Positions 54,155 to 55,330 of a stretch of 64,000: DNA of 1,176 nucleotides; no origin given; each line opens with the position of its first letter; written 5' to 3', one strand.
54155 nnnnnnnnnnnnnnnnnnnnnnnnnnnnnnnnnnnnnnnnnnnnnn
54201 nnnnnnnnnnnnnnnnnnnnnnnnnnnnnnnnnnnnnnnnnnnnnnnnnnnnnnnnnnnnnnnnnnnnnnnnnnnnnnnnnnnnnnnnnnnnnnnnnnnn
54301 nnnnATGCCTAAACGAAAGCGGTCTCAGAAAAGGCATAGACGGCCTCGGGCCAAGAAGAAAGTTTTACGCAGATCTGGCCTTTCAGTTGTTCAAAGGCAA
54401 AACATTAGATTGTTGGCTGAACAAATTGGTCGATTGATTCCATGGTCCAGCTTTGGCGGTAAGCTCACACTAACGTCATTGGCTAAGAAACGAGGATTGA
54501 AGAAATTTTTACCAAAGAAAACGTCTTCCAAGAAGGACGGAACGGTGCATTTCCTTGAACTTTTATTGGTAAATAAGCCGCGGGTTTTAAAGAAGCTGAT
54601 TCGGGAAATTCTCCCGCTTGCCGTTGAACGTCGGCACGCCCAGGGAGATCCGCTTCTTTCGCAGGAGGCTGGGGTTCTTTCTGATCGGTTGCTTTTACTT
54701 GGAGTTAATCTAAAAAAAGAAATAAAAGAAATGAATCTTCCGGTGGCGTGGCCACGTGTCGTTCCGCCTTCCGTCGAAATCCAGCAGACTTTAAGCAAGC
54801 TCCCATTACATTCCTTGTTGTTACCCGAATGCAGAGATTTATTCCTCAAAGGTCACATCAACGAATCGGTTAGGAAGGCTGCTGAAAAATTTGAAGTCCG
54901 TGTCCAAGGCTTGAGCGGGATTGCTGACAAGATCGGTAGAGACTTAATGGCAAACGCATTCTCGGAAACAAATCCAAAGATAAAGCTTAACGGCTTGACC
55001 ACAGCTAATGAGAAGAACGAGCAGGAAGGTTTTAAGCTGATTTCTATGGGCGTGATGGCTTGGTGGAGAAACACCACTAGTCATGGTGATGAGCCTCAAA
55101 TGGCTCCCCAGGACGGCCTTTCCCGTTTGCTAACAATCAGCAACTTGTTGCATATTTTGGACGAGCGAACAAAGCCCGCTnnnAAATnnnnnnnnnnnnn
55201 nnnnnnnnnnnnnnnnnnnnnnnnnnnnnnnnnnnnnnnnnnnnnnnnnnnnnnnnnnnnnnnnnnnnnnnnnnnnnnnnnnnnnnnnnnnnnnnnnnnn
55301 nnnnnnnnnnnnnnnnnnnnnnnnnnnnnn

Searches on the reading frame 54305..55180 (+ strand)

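Call 53: search_protein_families(library=pfam, proteins=[window:54305-55180:+], max_evalue=0.00001)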
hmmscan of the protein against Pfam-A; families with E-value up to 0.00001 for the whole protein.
window:54305-55180:+ (292 aa): 1 family
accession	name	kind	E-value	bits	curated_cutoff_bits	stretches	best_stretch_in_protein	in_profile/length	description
PF09509.15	Hypoth_Ymh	-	5e-24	84.9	25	1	168-284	3-118/119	Protein of unknown function (Hypoth_ymh)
